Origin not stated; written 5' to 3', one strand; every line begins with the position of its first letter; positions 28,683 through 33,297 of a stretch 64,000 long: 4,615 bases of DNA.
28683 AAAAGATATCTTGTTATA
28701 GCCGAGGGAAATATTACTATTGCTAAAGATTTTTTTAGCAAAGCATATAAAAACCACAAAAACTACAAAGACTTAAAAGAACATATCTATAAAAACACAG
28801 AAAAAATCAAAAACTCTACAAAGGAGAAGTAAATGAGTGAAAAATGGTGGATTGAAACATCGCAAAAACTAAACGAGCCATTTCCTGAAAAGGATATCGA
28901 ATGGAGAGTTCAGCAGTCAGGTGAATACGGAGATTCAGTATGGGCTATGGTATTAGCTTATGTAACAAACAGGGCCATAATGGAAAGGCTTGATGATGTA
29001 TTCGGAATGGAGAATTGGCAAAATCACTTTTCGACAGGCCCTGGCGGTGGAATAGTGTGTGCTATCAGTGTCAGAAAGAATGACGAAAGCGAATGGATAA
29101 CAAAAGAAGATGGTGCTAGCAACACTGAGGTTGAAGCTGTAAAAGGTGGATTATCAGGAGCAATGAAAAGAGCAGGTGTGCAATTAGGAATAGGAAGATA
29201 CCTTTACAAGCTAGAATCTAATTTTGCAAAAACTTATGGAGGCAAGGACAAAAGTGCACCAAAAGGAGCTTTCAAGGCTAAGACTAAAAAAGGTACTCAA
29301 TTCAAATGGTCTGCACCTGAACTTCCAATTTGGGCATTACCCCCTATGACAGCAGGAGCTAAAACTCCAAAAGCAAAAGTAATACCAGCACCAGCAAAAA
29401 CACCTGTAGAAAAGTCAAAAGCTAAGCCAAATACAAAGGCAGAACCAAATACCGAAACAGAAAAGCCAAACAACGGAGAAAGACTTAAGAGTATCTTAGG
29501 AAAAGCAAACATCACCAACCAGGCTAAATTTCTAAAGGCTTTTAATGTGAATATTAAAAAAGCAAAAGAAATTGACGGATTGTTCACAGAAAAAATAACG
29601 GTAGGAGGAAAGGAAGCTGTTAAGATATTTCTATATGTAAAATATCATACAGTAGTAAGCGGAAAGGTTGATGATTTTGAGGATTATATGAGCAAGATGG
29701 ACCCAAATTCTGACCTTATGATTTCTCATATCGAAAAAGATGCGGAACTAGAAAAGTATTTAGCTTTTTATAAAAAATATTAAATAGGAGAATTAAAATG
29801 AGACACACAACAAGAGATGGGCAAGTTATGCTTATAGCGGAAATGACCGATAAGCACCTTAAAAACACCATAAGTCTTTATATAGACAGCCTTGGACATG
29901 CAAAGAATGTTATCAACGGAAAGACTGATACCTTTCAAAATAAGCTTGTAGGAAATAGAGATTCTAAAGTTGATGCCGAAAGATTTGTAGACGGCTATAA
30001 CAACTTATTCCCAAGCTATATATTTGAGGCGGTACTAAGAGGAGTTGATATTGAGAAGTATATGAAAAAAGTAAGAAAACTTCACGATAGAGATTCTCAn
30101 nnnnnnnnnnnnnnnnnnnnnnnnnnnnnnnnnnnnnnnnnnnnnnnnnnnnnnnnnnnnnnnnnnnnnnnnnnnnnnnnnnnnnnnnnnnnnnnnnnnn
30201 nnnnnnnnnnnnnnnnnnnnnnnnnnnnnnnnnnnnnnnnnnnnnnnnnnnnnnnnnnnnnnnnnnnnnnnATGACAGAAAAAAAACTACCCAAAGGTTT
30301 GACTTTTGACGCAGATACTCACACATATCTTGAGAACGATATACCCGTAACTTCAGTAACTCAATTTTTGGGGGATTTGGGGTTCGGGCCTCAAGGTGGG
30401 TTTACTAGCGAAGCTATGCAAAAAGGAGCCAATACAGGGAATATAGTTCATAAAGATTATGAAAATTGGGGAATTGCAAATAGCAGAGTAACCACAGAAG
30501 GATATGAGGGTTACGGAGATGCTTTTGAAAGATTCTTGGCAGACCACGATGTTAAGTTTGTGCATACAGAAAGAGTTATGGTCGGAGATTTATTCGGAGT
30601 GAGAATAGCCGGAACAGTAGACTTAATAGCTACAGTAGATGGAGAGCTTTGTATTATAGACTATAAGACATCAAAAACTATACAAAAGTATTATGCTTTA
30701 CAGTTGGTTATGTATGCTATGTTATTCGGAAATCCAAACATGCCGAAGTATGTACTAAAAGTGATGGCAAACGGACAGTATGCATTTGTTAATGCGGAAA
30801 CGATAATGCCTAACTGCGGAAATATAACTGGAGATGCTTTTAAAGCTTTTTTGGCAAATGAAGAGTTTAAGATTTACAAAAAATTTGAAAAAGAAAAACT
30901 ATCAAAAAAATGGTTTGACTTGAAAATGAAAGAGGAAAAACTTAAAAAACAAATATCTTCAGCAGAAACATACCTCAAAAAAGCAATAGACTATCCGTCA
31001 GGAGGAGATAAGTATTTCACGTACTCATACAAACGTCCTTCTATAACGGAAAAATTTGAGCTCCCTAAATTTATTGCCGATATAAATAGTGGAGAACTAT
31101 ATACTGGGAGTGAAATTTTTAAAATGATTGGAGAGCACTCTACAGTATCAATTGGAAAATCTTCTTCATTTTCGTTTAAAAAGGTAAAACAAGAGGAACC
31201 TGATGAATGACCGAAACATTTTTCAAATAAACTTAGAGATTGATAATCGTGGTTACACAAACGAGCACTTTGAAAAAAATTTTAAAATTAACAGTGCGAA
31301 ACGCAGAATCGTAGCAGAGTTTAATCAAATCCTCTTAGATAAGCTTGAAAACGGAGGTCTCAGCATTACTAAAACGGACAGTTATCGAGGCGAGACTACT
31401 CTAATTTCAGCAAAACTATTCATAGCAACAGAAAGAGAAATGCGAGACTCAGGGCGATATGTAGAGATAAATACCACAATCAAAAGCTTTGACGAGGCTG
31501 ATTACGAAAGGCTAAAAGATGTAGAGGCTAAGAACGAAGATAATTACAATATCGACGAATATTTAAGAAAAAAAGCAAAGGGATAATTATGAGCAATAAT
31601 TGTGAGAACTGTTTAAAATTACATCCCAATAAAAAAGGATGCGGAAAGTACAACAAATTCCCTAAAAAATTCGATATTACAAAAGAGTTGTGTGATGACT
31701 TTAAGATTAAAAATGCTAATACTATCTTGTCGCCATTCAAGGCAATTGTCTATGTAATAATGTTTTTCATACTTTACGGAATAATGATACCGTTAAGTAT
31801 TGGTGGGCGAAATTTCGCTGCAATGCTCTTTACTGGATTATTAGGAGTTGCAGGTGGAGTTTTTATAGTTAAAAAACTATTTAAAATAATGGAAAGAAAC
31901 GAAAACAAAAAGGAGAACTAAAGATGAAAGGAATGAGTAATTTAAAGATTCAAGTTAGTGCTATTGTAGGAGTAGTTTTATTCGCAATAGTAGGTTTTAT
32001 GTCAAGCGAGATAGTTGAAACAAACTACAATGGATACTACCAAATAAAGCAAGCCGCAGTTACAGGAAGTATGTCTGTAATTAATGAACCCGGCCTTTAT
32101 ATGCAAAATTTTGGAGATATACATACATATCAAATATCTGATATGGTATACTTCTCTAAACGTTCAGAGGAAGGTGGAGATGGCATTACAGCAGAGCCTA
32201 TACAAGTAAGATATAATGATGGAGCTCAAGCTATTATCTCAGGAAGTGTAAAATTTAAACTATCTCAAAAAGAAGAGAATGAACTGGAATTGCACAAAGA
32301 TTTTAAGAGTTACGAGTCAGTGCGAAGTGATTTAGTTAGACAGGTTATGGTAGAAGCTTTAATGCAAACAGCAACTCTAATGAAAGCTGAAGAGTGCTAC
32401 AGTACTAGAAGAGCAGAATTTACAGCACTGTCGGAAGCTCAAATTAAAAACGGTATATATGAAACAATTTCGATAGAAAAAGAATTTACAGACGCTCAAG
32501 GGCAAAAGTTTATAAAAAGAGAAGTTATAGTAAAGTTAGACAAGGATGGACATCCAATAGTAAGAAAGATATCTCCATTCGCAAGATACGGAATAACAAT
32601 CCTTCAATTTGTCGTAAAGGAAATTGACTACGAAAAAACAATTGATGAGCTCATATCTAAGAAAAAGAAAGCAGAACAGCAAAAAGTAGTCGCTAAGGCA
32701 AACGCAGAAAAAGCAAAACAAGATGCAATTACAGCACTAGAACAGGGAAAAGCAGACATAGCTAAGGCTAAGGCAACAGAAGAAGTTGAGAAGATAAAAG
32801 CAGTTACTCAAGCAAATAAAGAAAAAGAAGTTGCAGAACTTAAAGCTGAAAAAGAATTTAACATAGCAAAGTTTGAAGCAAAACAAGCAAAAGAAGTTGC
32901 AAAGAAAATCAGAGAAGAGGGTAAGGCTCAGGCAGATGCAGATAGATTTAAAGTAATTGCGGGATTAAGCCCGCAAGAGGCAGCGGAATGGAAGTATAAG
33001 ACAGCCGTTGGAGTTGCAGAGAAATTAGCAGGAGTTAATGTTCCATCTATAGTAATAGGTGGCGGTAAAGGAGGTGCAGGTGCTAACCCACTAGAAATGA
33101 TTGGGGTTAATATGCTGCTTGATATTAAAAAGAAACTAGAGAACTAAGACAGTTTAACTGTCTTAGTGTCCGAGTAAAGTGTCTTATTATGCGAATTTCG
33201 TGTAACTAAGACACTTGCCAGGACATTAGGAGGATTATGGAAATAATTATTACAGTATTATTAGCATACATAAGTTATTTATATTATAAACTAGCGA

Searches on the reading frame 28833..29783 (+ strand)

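Call 46: search_protein_families(library=phrogs, proteins=[window:28833-29783:+], max_evalue=0.00001)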
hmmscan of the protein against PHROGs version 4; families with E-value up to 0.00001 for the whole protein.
window:28833-29783:+ (316 aa): 3 families
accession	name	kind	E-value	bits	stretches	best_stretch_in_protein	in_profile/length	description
phrog_1097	-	DNA, RNA and nucleotide metabolism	7.7e-71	239.9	1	10-213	4-206/251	Erf-like ssDNA annealing protein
phrog_20575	-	unknown function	1.3e-28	99.8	1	11-98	4-91/91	-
phrog_14970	-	unknown function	7e-18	66.7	1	20-126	12-113/230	-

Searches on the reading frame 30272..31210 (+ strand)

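Call 46: search_protein_families(library=phrogs, proteins=[window:30272-31210:+], max_evalue=0.00001)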
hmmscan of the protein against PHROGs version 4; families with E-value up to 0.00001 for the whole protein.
window:30272-31210:+ (312 aa): 5 families
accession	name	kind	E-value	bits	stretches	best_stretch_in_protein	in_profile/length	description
phrog_298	-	DNA, RNA and nucleotide metabolism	2.9e-22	80.4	1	10-212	49-269/293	exonuclease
phrog_466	-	DNA, RNA and nucleotide metabolism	5.6e-10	40.1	1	52-149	211-315/446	exonuclease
phrog_69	-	DNA, RNA and nucleotide metabolism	1.4e-07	31.9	1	78-151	165-246/501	exonuclease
phrog_1218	-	DNA, RNA and nucleotide metabolism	5.5e-06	26.9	1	66-152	89-185/364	exonuclease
phrog_1706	-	DNA, RNA and nucleotide metabolism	5.8e-06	27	1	65-225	76-204/293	CRISPR/Cas system associated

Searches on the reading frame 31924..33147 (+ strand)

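Call 24: search_protein_families(library=phrogs, proteins=[window:31924-33147:+], max_evalue=0.001)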
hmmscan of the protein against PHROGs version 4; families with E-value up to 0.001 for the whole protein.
window:31924-33147:+ (407 aa): 3 families
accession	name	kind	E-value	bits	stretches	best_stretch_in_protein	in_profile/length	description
phrog_11908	-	unknown function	6.9e-59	200.7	1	8-385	6-401/430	-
phrog_200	-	other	3.9e-21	76.6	1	6-308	79-330/379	lipoprotein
phrog_36102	-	unknown function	0.00039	21.4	0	313-336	5-27/36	-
